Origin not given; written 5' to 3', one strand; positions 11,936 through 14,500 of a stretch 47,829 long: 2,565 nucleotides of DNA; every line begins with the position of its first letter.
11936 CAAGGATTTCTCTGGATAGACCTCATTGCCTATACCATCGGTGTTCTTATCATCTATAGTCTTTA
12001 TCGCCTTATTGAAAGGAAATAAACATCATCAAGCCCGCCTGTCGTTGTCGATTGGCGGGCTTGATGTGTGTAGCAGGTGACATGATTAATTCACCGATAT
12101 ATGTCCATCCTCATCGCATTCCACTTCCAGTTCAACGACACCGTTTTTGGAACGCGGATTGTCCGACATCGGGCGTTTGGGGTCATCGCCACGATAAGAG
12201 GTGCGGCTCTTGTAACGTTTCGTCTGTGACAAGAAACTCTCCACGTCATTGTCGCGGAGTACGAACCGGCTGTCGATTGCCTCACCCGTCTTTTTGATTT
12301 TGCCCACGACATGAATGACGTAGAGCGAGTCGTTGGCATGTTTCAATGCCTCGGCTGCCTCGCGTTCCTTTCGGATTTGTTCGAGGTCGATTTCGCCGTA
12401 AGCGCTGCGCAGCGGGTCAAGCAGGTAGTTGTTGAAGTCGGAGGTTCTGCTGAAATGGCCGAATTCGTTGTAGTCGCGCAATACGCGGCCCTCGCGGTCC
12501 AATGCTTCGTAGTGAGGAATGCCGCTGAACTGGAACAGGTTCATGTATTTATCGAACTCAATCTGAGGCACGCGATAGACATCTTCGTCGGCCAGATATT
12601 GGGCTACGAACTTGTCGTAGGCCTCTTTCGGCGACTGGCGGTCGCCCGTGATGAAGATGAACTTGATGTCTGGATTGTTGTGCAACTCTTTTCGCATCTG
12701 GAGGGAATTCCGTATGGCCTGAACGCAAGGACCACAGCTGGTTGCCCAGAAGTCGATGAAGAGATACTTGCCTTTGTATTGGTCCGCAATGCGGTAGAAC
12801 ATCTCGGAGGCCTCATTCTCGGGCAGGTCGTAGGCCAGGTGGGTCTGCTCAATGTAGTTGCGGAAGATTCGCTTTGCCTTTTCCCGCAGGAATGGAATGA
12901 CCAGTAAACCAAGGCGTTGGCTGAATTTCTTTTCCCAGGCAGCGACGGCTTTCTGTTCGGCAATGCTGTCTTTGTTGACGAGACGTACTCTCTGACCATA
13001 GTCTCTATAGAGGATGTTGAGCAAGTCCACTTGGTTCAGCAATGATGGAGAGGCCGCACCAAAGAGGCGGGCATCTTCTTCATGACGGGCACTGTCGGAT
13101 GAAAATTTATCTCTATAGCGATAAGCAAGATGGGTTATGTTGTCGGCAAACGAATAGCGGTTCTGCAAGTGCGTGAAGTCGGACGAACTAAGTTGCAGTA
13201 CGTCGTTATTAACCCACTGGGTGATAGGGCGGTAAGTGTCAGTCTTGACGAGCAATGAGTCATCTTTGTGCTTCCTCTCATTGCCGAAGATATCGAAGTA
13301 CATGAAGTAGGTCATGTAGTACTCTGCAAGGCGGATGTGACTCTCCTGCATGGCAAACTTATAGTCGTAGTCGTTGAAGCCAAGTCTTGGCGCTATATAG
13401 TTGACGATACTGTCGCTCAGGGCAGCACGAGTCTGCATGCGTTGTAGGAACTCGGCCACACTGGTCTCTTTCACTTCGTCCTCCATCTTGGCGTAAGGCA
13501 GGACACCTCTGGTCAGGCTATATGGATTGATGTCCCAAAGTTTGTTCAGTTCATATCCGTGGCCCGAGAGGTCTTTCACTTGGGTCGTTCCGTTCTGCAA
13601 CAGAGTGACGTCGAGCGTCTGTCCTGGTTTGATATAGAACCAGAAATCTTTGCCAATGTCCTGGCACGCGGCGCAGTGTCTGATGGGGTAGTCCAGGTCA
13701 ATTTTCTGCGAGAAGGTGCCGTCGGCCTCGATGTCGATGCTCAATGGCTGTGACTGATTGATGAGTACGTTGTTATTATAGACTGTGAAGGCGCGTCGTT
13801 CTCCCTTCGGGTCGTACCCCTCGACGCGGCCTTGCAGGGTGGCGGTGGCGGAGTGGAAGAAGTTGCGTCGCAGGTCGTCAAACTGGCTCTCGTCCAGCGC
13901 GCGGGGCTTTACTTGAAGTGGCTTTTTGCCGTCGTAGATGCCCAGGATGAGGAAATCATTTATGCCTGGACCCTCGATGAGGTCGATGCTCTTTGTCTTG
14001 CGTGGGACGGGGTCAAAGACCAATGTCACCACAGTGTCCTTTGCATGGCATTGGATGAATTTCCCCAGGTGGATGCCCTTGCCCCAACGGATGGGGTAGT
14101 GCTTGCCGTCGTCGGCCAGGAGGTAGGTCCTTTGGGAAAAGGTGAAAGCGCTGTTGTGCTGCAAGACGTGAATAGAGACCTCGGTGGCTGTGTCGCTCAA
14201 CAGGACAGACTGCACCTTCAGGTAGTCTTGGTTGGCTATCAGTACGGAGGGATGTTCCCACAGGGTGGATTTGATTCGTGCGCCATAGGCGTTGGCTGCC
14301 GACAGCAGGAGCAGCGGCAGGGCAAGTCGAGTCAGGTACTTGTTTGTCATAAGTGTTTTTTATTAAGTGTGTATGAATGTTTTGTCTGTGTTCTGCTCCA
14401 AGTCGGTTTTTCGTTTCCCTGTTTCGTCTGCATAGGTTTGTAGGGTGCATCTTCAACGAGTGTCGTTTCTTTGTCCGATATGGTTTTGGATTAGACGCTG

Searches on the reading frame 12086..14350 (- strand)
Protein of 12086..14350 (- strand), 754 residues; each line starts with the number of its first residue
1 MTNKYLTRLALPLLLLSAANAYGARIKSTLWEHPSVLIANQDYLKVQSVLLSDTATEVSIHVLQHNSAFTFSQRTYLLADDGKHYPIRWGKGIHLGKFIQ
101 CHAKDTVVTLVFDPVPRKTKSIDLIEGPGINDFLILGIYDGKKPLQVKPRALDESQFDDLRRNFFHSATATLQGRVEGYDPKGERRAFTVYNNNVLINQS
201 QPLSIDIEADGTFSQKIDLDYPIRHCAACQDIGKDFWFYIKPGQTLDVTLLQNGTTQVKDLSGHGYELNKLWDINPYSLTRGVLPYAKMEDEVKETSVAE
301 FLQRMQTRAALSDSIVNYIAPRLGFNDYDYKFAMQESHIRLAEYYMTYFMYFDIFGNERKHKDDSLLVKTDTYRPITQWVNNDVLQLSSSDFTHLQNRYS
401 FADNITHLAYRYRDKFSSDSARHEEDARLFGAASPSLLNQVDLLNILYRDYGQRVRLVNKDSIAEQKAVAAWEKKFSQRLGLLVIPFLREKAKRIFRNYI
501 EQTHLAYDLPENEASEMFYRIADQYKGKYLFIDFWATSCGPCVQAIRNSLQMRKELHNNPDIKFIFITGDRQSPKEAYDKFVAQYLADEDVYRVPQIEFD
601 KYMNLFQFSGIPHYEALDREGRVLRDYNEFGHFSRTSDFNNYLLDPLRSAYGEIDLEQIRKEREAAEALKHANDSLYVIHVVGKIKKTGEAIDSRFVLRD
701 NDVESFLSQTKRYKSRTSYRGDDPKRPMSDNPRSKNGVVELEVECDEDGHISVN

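Call 12: search_protein_families(library=pfam, proteins=[window:12086-14350:-], max_evalue=0.01)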
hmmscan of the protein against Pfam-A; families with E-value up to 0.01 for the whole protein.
window:12086-14350:- (754 aa): 2 families
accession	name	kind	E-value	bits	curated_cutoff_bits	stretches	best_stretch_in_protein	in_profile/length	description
PF13905.12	Thioredoxin_8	-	5e-07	30.4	27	1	527-623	1-94/94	Thioredoxin-like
PF08534.16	Redoxin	-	5.8e-06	26.6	26.6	1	521-630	23-135/148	Redoxin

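Call 20: find_encoding_contigs(protein=window:12086-14350:-, flank=10000, max_places=10)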
Protein window:12086-14350:- (754 aa): 2 contigs read that carry it; 2 places shown.
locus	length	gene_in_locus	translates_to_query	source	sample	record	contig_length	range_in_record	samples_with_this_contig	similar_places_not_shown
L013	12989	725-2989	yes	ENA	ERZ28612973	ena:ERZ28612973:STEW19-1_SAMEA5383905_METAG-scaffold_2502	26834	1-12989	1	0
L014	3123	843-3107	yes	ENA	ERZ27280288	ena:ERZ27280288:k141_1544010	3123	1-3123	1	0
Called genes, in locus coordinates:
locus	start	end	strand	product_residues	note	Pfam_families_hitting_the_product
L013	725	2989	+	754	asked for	PF08534:Redoxin (weak), PF13905:Thioredoxin_8 (weak)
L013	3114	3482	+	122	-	-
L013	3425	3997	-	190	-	PF12917:YfbR-like, PF13023:HD_3, PF01966:HD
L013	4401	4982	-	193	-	PF09922:LiaF-like_C (weak)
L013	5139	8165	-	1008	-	PF00331:Glyco_hydro_10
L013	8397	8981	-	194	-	PF02508:Rnf-Nqr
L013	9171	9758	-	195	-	PF02508:Rnf-Nqr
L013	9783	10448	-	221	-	PF04205:FMN_bind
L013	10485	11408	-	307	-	PF03116:NQR2_RnfD_RnfE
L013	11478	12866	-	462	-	PF13375:RnfC_N, PF01512:Complex1_51K, PF12797:Fer4_2 (faint), PF10531:SLBB, PF13534:Fer4_17 (faint), PF13237:Fer4_10, PF13183:Fer4_8, PF13187:Fer4_9 (weak), +2 more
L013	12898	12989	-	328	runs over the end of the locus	PF04060:FeS, PF12838:Fer4_7, PF13187:Fer4_9 (weak), PF14697:Fer4_21, PF14697:Fer4_21, PF12838:Fer4_7, PF13187:Fer4_9, PF00037:Fer4, +9 more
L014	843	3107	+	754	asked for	PF08534:Redoxin (weak), PF13905:Thioredoxin_8 (weak)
